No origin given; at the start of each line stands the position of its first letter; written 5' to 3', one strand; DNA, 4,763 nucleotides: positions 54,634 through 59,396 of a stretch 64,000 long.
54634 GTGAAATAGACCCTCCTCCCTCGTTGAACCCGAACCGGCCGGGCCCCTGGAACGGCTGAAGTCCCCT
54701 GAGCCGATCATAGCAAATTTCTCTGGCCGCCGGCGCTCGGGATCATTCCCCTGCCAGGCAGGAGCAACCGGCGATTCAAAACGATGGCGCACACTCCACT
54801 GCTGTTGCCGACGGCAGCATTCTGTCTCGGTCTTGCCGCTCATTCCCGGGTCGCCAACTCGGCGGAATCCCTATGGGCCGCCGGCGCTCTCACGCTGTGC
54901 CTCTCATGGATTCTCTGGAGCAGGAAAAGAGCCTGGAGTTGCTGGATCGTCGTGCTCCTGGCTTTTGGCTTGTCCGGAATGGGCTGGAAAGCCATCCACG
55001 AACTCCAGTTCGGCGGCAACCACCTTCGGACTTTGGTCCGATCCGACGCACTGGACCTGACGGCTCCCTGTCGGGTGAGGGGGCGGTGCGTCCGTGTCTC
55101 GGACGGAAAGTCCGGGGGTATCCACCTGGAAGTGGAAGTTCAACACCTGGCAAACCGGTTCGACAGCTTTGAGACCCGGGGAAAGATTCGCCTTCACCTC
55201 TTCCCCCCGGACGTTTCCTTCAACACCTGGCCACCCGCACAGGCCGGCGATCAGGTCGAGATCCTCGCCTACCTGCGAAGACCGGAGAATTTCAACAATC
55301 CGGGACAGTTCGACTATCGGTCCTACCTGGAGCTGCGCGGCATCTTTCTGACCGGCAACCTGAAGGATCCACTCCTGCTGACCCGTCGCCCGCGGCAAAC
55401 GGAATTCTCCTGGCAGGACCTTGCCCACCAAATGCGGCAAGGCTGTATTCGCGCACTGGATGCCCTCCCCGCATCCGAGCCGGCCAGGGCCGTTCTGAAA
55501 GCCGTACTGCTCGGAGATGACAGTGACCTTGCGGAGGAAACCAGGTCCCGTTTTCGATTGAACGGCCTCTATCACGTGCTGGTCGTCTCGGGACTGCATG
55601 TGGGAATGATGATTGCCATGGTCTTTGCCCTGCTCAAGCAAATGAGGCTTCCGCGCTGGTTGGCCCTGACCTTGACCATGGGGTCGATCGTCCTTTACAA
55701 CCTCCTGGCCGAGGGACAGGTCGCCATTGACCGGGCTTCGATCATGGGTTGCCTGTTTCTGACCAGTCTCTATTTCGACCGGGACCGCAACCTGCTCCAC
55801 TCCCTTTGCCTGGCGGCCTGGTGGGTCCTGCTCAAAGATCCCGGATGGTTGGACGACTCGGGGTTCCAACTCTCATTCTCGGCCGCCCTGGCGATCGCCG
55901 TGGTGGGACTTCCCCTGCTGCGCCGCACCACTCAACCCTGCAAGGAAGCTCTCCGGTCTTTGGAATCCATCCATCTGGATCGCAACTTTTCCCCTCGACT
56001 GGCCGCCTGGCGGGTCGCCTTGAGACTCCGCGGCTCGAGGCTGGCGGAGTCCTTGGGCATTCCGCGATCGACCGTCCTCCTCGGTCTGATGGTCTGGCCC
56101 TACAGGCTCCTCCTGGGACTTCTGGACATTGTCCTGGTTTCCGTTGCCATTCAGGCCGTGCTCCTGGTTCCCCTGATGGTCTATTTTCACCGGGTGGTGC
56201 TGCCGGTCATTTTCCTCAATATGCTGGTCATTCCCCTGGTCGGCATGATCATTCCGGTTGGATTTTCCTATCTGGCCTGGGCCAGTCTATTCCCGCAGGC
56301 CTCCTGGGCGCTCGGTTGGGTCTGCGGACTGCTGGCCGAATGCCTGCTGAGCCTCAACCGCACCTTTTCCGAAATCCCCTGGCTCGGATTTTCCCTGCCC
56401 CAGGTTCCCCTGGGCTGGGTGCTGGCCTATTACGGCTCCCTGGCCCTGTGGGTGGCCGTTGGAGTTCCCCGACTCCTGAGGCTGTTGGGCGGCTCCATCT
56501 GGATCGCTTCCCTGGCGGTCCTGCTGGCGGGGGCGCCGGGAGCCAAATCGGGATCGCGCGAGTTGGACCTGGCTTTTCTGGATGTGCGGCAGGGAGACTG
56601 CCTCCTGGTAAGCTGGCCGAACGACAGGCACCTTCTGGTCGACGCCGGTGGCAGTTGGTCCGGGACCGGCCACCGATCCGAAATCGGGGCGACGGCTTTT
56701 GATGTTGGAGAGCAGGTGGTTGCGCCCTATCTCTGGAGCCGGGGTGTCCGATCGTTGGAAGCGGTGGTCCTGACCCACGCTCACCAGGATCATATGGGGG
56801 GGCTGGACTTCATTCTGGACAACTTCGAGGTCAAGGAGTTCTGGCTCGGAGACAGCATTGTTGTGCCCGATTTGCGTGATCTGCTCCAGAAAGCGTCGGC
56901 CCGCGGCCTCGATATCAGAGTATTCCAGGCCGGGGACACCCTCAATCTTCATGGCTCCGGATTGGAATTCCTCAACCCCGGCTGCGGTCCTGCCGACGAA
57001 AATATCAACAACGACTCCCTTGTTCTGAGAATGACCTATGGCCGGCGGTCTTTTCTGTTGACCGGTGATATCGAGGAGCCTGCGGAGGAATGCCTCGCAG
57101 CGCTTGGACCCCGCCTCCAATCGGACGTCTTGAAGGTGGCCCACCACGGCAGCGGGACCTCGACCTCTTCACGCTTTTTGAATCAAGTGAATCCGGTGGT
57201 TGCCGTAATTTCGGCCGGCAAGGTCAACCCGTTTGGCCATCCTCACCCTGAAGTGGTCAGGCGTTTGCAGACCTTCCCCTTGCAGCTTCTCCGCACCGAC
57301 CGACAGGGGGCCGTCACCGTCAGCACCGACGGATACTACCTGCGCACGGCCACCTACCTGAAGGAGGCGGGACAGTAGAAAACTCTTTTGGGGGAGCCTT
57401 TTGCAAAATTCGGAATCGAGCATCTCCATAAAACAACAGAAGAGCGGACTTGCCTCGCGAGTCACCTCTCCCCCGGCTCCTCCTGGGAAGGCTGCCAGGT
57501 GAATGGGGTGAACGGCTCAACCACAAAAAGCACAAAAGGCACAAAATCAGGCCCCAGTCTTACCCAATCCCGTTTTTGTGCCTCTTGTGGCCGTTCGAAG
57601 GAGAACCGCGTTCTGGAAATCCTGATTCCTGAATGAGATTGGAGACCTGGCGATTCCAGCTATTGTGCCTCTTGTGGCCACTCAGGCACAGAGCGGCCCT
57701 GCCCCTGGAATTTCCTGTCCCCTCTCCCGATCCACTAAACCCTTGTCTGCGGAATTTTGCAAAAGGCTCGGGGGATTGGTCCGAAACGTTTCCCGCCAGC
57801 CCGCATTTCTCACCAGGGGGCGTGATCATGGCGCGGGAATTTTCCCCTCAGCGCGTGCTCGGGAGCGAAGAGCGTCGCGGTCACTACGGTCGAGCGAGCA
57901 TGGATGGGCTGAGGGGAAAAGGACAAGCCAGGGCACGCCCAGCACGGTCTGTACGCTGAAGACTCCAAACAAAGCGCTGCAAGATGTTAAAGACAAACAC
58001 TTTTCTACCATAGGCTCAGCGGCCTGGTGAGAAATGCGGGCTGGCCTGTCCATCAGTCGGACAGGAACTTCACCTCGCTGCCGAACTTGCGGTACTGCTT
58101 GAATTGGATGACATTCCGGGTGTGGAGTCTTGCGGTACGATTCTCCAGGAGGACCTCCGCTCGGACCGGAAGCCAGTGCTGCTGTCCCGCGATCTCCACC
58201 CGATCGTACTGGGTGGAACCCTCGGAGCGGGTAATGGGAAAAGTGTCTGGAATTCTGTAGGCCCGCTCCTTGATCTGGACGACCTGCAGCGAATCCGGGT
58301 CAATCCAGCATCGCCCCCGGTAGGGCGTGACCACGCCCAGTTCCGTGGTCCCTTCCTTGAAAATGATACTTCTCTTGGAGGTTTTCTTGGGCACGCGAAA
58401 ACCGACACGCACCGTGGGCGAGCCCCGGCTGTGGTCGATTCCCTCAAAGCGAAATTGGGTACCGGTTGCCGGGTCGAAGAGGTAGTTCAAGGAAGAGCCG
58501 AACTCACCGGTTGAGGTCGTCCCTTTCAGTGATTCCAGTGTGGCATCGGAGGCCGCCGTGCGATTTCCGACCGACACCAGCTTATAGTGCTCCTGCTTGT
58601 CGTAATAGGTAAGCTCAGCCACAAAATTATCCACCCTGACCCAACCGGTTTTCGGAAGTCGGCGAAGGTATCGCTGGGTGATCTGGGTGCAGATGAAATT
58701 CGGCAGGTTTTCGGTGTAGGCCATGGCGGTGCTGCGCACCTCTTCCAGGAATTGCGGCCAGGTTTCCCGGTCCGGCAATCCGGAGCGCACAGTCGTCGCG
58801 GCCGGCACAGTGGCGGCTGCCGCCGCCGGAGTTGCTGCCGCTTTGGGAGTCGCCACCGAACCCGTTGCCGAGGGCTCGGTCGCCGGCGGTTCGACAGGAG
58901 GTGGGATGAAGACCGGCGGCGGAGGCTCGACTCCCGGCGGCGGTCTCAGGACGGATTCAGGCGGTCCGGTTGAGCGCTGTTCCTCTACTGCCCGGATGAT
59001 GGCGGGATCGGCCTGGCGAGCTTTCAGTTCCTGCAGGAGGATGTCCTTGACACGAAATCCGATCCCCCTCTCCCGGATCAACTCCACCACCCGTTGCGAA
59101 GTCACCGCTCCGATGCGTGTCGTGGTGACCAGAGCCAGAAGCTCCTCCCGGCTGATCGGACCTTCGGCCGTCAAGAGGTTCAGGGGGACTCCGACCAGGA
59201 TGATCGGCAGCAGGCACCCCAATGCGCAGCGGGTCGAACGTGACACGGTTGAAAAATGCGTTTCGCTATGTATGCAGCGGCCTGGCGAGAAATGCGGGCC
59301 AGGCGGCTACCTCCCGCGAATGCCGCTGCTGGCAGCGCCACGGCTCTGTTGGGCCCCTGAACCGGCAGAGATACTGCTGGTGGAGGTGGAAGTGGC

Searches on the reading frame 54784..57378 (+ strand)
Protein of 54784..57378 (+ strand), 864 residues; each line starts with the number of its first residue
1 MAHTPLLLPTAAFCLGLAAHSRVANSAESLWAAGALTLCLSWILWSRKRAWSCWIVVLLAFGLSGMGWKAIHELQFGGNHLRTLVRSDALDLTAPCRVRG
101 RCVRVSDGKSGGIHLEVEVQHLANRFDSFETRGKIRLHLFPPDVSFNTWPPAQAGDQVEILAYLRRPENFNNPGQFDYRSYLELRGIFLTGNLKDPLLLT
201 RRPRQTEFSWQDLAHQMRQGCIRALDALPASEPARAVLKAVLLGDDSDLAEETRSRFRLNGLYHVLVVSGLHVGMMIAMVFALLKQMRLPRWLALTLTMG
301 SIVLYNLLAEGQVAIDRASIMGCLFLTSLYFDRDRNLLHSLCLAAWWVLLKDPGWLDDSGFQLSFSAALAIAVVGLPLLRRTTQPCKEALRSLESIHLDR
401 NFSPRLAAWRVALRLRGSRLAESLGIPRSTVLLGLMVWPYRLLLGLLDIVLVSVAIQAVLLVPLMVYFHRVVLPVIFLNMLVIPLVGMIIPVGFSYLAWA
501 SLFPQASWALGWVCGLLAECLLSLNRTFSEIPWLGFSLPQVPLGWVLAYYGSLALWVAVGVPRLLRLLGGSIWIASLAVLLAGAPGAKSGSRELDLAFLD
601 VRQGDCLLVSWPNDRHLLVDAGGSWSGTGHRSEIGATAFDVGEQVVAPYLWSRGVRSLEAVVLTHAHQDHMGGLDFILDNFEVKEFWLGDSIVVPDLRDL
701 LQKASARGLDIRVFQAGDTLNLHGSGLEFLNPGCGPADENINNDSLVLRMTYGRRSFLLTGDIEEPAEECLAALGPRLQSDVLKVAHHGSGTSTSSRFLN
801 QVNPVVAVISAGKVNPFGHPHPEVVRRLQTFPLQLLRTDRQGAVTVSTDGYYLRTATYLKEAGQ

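Call 48: find_homologous_proteins(query=window:54784-57378:+, max_evalue=1e-100)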
Query window:54784-57378:+ (864 aa): 101 proteins with E <= 1e-100 among 8000 candidates.
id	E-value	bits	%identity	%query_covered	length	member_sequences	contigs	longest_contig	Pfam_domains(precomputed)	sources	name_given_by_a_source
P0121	0.0e+0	1778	90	100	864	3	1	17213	PF12706.14,PF13567.12,PF03772.22,PF00753.34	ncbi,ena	-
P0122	0.0e+0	1774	90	100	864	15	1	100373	PF12706.14,PF13567.12,PF03772.22,PF00753.34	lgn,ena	-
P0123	0.0e+0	1760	89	100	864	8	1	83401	PF12706.14,PF13567.12,PF03772.22,PF00753.34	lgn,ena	-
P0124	0.0e+0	1756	89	100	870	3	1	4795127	PF12706.14,PF13567.12,PF03772.22,PF00753.34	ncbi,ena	-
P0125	0.0e+0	1752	89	100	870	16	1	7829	PF12706.14,PF13567.12,PF03772.22,PF00753.34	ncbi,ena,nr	ncbi:MAG: DNA internalization-related competence protein ComEC/Rec2 [Acidobacteria bacterium]|nr:DNA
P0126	0.0e+0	1705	88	99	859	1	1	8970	PF12706.14,PF13567.12,PF03772.22,PF00753.34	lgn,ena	-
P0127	0.0e+0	1690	86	100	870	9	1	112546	PF12706.14,PF13567.12,PF03772.22,PF00753.34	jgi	-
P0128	0.0e+0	1687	86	100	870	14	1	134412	PF12706.14,PF13567.12,PF03772.22,PF00753.34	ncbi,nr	ncbi:MAG: DNA internalization-related competence protein ComEC/Rec2 [Acidobacteriota bacterium]|nr:D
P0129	0.0e+0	1669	85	100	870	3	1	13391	PF12706.14,PF13567.12,PF03772.22,PF00753.34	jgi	-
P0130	0.0e+0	1660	90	94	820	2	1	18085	PF12706.14,PF13567.12,PF03772.22,PF00753.34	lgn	-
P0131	0.0e+0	1630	88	94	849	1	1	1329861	PF12706.14,PF13567.12,PF03772.22,PF00753.34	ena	-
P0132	0.0e+0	1629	89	94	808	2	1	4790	PF12706.14,PF13567.12,PF03772.22,PF00753.34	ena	-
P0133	0.0e+0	1612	88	93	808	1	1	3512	PF12706.14,PF13567.12,PF03772.22,PF00753.34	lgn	-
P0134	0.0e+0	1604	82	100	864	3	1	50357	PF12706.14,PF13567.12,PF03772.22,PF00753.34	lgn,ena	-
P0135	0.0e+0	1585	80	100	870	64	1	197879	PF12706.14,PF13567.12,PF03772.22,PF00753.34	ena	-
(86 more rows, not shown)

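Call 49: find_encoding_contigs(protein=P0122, flank=10000, max_places=2)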
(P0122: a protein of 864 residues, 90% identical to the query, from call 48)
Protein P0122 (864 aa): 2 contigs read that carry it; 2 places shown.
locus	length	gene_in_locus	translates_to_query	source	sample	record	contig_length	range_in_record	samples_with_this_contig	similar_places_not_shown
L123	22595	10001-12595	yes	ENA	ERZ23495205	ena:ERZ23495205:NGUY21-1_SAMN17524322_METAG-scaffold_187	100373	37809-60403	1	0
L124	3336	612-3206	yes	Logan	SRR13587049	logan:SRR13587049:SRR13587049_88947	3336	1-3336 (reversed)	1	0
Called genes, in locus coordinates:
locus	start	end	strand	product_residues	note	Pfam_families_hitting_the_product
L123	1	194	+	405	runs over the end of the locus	PF00108:Thiolase_N, PF00109:ketoacyl-synt (faint), PF02803:Thiolase_C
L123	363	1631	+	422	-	PF05221:AdoHcyase, PF00670:AdoHcyase_NAD, PF02826:2-Hacid_dh_C (weak), PF07991:KARI_N (weak)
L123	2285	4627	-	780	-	PF03739:LptF_LptG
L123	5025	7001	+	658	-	PF00999:Na_H_Exchanger, PF02254:TrkA_N, PF02080:TrkA_C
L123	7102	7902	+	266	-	PF00106:adh_short, PF01370:Epimerase (weak), PF08659:KR, PF13561:adh_short_C2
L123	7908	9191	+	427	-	PF03601:Cons_hypoth698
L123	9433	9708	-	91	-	PF01242:PTPS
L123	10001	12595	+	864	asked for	PF13567:DUF4131, PF03772:Competence, PF00753:Lactamase_B, PF12706:Lactamase_B_2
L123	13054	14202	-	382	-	-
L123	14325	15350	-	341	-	PF04773:FecR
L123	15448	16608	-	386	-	PF00365:PFK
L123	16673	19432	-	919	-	PF01326:PPDK_N, PF00391:PEP-utilizers, PF02896:PEP-utilizers_C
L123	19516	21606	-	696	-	PF02092:tRNA_synt_2f, PF05746:DALR_1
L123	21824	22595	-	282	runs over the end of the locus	PF02091:tRNA-synt_2e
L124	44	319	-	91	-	PF01242:PTPS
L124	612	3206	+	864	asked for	PF13567:DUF4131, PF03772:Competence, PF00753:Lactamase_B, PF12706:Lactamase_B_2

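Call 50: find_encoding_contigs(protein=P0124, flank=10000, max_places=2)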
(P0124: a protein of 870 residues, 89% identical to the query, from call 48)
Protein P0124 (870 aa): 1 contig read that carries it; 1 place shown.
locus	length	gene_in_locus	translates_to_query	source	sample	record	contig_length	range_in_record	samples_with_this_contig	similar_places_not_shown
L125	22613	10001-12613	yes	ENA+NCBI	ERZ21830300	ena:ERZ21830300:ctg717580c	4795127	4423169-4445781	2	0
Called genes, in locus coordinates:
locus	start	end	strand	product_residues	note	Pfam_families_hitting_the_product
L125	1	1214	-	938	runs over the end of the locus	PF22548:AEP-TOTE, PF00270:DEAD, PF04851:ResIII, PF04480:DUF559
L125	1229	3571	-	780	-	PF03739:LptF_LptG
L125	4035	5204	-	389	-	PF14294:DUF4372, PF01609:DDE_Tnp_1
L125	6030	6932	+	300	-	PF00248:Aldo_ket_red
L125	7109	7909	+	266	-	PF00106:adh_short, PF01370:Epimerase (weak), PF08659:KR, PF13561:adh_short_C2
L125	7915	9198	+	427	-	PF03601:Cons_hypoth698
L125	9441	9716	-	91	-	PF01242:PTPS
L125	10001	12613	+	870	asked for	PF13567:DUF4131, PF03772:Competence, PF00753:Lactamase_B, PF12706:Lactamase_B_2 (weak)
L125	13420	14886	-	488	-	PF00078:RVT_1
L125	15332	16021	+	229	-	-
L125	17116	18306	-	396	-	-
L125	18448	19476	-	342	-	PF04773:FecR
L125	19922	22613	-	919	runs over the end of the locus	PF01326:PPDK_N, PF00391:PEP-utilizers, PF02896:PEP-utilizers_C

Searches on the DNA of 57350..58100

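Call 80: search_rna_families(source=window, start=57350, end=58100, threshold=evalue, max_evalue=1)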
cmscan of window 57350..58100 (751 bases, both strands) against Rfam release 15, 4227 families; matches with E-value up to 1: 0.
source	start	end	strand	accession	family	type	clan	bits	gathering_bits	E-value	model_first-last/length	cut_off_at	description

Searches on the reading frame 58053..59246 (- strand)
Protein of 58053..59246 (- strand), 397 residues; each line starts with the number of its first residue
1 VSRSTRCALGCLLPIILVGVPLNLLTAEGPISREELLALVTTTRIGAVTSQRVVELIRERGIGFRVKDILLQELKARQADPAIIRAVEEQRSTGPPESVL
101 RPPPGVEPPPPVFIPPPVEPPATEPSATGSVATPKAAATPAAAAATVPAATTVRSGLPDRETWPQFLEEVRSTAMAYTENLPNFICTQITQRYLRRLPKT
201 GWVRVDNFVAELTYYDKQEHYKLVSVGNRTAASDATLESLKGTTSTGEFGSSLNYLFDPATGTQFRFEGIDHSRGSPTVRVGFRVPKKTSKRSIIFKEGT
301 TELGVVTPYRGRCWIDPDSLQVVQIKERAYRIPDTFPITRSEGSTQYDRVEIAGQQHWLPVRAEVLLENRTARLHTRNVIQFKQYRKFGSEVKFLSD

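Call 21: search_protein_families(library=pfam, proteins=[window:58053-59246:-], max_evalue=0.00001)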
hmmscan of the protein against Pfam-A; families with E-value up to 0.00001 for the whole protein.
window:58053-59246:- (397 aa): 0 families

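Call 38: find_encoding_contigs(protein=window:58053-59246:-, flank=4000, max_places=8)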
Protein window:58053-59246:- (397 aa): no gene with exactly this product is on record in the collection.

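Call 77: search_protein_families(library=pfam, proteins=[window:58053-59243:-], max_evalue=0.001)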
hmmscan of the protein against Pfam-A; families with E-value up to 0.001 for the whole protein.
window:58053-59243:- (396 aa): 0 families
